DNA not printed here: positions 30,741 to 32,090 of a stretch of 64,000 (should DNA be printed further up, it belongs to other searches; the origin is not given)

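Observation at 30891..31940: Orphan protein of about 349 aa next to the R-M module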

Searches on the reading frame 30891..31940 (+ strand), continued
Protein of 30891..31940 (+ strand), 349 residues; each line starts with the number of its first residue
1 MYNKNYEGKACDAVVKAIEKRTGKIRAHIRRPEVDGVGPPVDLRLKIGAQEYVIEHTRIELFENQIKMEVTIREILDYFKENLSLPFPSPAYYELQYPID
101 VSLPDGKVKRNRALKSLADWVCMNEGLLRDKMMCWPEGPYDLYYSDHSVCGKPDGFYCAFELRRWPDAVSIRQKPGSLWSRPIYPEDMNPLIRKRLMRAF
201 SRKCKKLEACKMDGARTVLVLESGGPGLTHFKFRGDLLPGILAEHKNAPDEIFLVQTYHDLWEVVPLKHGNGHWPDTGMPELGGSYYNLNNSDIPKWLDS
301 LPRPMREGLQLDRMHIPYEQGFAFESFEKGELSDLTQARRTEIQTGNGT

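Call 53: search_protein_families(library=padloc, alignment_id=A3, max_evalue=1e-10)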
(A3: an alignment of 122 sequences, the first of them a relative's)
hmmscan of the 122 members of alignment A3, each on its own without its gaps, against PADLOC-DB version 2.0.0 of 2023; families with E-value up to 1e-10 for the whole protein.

A. member 1, L001:5221-6831:- (536 aa): 21 families
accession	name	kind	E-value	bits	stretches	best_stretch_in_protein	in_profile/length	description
PDLC03019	MTase_I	-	8.6e-221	733.8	1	22-530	4-503/932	Type I methyltransferase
PDLC03035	MTase_I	-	5.2e-125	416.5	2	26-449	10-432/653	Type I methyltransferase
PDLC03240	MTase_II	-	2.2e-114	381.1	1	24-529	6-510/511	Type II methyltransferase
PDLC03031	MTase_I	-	5.5e-84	280.9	1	26-506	8-501/834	Type I methyltransferase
PDLC03022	MTase_I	-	2.5e-75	252.4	1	27-487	7-476/857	Type I methyltransferase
PDLC03028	MTase_I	-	1.6e-68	229.8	1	26-522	729-1226/1236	Type I methyltransferase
PDLC03027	MTase_I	-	6e-68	228.1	1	28-492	10-444/810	Type I methyltransferase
PDLC03038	MTase_I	-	3.6e-64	215.1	1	26-488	9-454/896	Type I methyltransferase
PDLC03039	MTase_I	-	5.2e-57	191.4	1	26-454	7-427/708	Type I methyltransferase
PDLC04134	mad2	-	2.9e-55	186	1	26-451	141-490/492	mads_2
PDLC03029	MTase_I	-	6.6e-53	178.2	1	28-451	11-454/661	Type I methyltransferase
PDLC03032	MTase_I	-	4.8e-46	155.3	1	27-491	9-445/1001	Type I methyltransferase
PDLC03021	MTase_I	-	3.7e-45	152.7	1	141-513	118-480/491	Type I methyltransferase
PDLC03026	MTase_I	-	2.1e-43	147.2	1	29-447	9-399/487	Type I methyltransferase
PDLC03020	MTase_I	-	2.1e-39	133.8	1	144-388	140-393/410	Type I methyltransferase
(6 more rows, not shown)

B. families by the number of members that match (of 122 scanned): 131 families (the first 25 are shown)
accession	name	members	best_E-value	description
PDLC03019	MTase_I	3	8.6e-221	Type I methyltransferase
PDLC03038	MTase_I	3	3.6e-64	Type I methyltransferase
PDLC04134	mad2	3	2.9e-55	mads_2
PDLC03035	MTase_I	2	5.2e-125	Type I methyltransferase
PDLC03240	MTase_II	2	2.2e-114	Type II methyltransferase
PDLC03031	MTase_I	2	4.5e-87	Type I methyltransferase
PDLC03022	MTase_I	2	1.5e-80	Type I methyltransferase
PDLC03027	MTase_I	2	4.6e-71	Type I methyltransferase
PDLC03028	MTase_I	2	1.6e-68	Type I methyltransferase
PDLC03039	MTase_I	2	5.2e-57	Type I methyltransferase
PDLC03029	MTase_I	2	6.6e-53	Type I methyltransferase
PDLC03032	MTase_I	2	4.9e-48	Type I methyltransferase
PDLC03021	MTase_I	2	3.7e-45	Type I methyltransferase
PDLC03026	MTase_I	2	2.1e-43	Type I methyltransferase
PDLC03020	MTase_I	2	2.1e-39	Type I methyltransferase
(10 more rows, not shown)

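Call 54: find_encoding_contigs(protein=P0220, flank=6000, max_places=4)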
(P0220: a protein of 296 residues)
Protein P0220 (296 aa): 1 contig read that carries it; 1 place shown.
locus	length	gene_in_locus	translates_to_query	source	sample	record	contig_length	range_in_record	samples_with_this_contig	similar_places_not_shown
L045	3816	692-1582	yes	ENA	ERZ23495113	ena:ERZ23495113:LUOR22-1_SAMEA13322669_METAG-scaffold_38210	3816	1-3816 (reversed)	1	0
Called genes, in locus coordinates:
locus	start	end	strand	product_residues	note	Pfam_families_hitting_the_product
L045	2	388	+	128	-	?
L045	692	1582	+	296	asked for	-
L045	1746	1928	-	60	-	-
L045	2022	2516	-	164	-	PF13827:DUF4189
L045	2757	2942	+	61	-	-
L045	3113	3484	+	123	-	-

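Call 55: find_encoding_contigs(protein=P0150, flank=6000, max_places=4)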
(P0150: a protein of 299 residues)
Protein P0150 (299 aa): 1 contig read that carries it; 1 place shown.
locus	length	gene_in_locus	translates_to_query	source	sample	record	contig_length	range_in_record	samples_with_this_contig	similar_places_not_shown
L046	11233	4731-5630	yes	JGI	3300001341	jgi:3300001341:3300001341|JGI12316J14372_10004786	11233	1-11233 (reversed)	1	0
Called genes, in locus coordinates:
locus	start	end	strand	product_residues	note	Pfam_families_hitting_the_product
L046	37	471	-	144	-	PF02050:FliJ (weak)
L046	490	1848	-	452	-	PF02874:ATP-synt_ab_N (weak), PF00006:ATP-synt_ab, PF18269:T3SS_ATPase_C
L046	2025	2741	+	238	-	PF00072:Response_reg, PF00486:Trans_reg_C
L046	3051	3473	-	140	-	-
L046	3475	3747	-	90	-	-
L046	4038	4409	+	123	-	-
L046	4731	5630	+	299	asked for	-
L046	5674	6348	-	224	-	-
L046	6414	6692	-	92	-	-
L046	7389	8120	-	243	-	PF00092:VWA, PF06707:DUF1194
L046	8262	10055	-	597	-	PF01368:DHH, PF02272:DHHA1, PF17768:RecJ_OB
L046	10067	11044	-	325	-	PF03320:FBPase_glpX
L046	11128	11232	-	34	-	?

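Call 56: find_encoding_contigs(protein=P0260, flank=6000, max_places=4)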
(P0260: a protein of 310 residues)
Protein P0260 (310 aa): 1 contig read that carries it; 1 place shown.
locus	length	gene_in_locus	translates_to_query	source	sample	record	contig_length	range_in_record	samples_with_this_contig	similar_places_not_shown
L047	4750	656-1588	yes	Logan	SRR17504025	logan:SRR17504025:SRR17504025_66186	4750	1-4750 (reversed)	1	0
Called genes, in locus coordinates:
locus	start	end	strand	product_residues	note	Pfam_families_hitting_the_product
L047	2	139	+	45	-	?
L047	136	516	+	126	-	-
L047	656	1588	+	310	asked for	-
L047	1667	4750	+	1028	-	?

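Call 63: search_protein_families(library=pfam, alignment_id=A5, max_evalue=0.00001)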
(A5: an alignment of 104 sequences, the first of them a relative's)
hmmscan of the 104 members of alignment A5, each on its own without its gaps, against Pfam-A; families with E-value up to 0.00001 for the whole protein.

A. member 1, L019:6289-6657:- (122 aa): 1 family
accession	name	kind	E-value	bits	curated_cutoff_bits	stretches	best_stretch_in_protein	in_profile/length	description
PF05973.20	Gp49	-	2.2e-19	69.7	23.9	1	14-108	2-89/90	Phage derived protein Gp49-like (DUF891)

B. families by the number of members that match (of 104 scanned): 97 families (the first 25 are shown)
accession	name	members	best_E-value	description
PF04313.20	HSDR_N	3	2.8e-07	Type I restriction enzyme R protein N terminus (HSDR_N)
PF00266.25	Aminotran_5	2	4.5e-54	Aminotransferase class-V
PF01546.33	Peptidase_M20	2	3e-35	Peptidase family M20/M25/M40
PF05973.20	Gp49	2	2.2e-19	Phage derived protein Gp49-like (DUF891)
PF13191.12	AAA_16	2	4.8e-15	AAA ATPase domain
PF07687.19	M20_dimer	2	3.9e-14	Peptidase dimerisation domain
PF13401.12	AAA_22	2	1.5e-07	AAA domain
PF04389.22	Peptidase_M28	2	2.8e-06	Peptidase family M28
PF00490.27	ALAD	1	2.1e-136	Delta-aminolevulinic acid dehydratase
PF00872.24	Transposase_mut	1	2.9e-128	Transposase, Mutator family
PF02384.22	N6_Mtase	1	5.8e-105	N-6 DNA Methylase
PF00724.26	Oxidored_FMN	1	2.5e-79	NADH:flavin oxidoreductase / NADH oxidase family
PF03232.19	COQ7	1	3.3e-69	Ubiquinone biosynthesis protein COQ7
PF00939.25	Na_sulph_symp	1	2.8e-51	Sodium:sulfate symporter transmembrane region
PF00441.29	Acyl-CoA_dh_1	1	1.6e-42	Acyl-CoA dehydrogenase, C-terminal domain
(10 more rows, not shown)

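Call 78: find_related_loci(query=A2, collection=viral_contigs, flank=8000)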
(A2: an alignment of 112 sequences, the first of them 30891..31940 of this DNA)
Query A2 (349 aa) in viral_contigs; peptide patterns used: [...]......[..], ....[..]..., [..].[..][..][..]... (x = any residue, [..] = any of these).
17 stretches matched a pattern, but none encodes a relative of the query by tblastn (E <= 1e-3).

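Call 81: find_homologous_proteins(query=L043:6992-7834:+, max_evalue=0.001)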
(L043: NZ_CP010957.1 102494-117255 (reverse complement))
Query L043:6992-7834:+ (280 aa): 91 proteins with E <= 0.001 among 6487 candidates.
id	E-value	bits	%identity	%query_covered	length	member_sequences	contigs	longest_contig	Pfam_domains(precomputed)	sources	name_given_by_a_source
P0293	1.5e-180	617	94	100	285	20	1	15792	-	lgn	-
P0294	2.4e-168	577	88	100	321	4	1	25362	-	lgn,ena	-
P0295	1.4e-154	532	82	100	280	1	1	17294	-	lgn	-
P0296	3.8e-150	517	80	100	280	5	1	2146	-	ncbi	-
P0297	8.6e-148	509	78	100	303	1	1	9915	-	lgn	-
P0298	1.1e-147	509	77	100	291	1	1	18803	-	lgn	-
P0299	1.5e-147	509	78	100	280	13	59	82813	-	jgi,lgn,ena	jgi:hypothetical protein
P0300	8.8e-147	506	76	100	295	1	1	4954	-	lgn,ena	-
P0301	1.7e-146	505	79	100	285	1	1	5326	-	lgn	-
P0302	6.6e-143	493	76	100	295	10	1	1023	-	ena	-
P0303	1.0e-141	489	76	100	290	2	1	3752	-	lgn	-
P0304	3.8e-141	488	73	100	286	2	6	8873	-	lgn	-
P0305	3.9e-140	484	75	100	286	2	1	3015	-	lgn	-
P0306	1.8e-138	479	73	100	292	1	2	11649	-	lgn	-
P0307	1.5e-137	476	73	100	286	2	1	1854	-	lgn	-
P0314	5.0e-122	425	68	100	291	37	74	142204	-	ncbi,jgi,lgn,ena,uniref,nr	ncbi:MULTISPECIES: hypothetical protein [Sphingomonas]|jgi:hypothetical protein|uniref:hypothetical 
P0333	1.2e-115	404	66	100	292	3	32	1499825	-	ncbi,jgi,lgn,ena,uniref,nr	ncbi:hypothetical protein N5C66_13925 [Rhizobium pusense]|jgi:hypothetical protein|uniref:hypothetic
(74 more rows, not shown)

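Call 82: find_encoding_contigs(protein=P0314, flank=6000, max_places=8)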
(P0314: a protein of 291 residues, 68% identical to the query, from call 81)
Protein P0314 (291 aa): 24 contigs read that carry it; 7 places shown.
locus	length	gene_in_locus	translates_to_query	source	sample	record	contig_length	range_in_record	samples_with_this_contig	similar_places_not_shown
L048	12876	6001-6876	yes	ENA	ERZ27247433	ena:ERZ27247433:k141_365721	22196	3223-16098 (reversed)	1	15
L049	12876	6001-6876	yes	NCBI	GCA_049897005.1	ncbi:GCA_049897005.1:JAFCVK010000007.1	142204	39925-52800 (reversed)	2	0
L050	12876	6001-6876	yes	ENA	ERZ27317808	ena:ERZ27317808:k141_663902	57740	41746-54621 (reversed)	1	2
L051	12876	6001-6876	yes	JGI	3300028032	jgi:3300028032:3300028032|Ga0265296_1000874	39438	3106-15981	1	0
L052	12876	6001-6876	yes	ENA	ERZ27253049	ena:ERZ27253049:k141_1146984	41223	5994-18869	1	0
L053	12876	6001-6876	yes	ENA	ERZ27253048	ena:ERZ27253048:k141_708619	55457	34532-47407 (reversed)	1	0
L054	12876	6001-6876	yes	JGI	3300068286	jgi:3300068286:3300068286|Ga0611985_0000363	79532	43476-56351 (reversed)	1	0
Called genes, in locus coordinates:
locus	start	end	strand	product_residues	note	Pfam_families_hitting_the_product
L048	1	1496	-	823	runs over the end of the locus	PF02463:SMC_N (faint), PF13476:AAA_23, PF13166:AAA_13 (faint)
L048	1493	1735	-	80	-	-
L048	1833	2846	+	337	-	-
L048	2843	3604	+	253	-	-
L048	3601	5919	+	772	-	PF20720:nSTAND3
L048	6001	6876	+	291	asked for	-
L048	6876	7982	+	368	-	-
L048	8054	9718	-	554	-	-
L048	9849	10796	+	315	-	PF11185:DUF2971 (faint)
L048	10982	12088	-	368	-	PF04326:SLFN_AlbA_2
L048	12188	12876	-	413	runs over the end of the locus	PF13676:TIR_2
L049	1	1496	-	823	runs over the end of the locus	PF02463:SMC_N (faint), PF13476:AAA_23, PF13166:AAA_13 (faint)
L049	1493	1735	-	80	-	-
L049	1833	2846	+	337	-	-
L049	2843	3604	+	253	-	-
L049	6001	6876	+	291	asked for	-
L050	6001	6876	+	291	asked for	-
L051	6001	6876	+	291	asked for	-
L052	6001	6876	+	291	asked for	-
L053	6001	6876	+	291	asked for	-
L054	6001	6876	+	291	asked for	-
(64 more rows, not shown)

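Call 84: find_encoding_contigs(protein=P0333, flank=6000, max_places=5)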
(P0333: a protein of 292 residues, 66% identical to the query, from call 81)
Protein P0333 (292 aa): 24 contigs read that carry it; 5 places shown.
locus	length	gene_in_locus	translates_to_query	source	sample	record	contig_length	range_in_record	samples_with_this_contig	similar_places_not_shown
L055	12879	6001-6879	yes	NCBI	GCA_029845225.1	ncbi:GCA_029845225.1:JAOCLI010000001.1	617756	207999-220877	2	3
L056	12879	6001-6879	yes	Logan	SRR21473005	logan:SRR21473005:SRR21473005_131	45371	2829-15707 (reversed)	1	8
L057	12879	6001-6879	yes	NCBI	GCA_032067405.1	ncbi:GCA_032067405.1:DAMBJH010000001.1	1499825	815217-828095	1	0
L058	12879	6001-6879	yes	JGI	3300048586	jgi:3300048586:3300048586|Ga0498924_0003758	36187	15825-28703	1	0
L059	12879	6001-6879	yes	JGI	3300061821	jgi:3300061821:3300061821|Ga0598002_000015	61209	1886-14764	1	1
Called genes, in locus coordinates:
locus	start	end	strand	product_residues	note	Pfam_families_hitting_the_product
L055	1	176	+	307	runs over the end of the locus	PF01590:GAF, PF13185:GAF_2, PF00990:GGDEF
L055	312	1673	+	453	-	PF13356:Arm-DNA-bind_3, PF22022:Phage_int_M (faint), PF00589:Phage_integrase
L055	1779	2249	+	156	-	-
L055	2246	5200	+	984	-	PF02384:N6_Mtase, PF20473:MmeI_Mtase (weak), PF07669:Eco57I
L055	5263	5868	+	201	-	-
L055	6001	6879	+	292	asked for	-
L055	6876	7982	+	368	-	-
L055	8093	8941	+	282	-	-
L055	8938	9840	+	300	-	PF01844:HNH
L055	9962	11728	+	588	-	PF13289:SIR2_2 (weak)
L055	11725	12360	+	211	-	-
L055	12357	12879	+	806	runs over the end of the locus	PF02463:SMC_N (weak), PF13166:AAA_13 (faint), PF13175:AAA_15 (weak), PF13476:AAA_23, PF02463:SMC_N (weak)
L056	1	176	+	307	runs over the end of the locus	PF01590:GAF, PF13185:GAF_2, PF00990:GGDEF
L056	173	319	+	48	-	-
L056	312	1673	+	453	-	PF13356:Arm-DNA-bind_3, PF22022:Phage_int_M (faint), PF00589:Phage_integrase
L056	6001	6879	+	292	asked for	-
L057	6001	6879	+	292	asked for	-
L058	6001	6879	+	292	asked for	-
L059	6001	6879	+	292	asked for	-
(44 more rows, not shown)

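Call 85: find_encoding_contigs(protein=P0299, flank=6000, max_places=5)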
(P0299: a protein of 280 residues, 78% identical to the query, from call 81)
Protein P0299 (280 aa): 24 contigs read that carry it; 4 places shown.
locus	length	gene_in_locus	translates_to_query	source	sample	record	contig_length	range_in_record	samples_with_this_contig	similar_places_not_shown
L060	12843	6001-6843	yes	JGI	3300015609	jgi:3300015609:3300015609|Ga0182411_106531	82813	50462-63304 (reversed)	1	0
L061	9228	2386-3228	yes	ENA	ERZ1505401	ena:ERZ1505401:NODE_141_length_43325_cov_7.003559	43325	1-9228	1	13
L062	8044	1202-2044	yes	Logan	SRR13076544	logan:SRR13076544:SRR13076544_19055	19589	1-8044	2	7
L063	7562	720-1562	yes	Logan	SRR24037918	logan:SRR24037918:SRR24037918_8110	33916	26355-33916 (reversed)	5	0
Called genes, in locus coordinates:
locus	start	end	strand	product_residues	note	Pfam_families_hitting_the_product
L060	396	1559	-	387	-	PF05940:NnrS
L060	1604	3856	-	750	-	PF22085:NorB_cytochrome_c-like, PF00115:COX1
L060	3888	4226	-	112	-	-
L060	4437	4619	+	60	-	-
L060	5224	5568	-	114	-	-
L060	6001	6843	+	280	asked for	-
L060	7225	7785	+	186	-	-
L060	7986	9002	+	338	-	PF23639:DUF7146, PF13362:Toprim_3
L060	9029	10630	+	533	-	PF02195:ParB_N, PF17762:HTH_ParB, PF02954:HTH_8 (faint)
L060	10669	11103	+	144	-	-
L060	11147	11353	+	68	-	PF14454:Prok_Ub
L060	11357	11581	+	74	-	-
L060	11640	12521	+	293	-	-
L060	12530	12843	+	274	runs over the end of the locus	PF14460:Prok-E2_D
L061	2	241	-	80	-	?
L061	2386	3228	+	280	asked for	-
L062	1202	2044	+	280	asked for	-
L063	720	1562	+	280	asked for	-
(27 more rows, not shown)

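Call 87: search_protein_families(library=padloc, proteins=[L048:6001-6876:+, L048:6876-7982:+, L055:6001-6879:+, L055:6876-7982:+, L043:6992-7834:+, L060:6001-6843:+, P0180, L055:5263-5868:+, L055:8093-8941:+, L048:8054-9718:-], max_evalue=0.01)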
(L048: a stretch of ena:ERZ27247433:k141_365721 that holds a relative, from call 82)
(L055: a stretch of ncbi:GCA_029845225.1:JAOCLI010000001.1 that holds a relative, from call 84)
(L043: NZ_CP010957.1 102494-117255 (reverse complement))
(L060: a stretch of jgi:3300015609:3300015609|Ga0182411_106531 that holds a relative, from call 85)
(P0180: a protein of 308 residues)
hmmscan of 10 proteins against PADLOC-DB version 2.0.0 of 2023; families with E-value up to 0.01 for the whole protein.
L048:6001-6876:+ (291 aa): 0 families

L048:6876-7982:+ (368 aa): 1 family
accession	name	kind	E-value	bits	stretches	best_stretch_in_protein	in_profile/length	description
PDLC05033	PDC-S51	-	2.7e-96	320.7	1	3-366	4-369/376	-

L055:6001-6879:+ (292 aa): 0 families

L055:6876-7982:+ (368 aa): 1 family
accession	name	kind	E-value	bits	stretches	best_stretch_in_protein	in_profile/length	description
PDLC05033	PDC-S51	-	5.7e-99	329.5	1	1-365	1-368/376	-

L043:6992-7834:+ (280 aa): 0 families

L060:6001-6843:+ (280 aa): 0 families

P0180 (308 aa): 0 families

L055:5263-5868:+ (201 aa): 0 families

L055:8093-8941:+ (282 aa): 0 families

L048:8054-9718:- (554 aa): 0 families
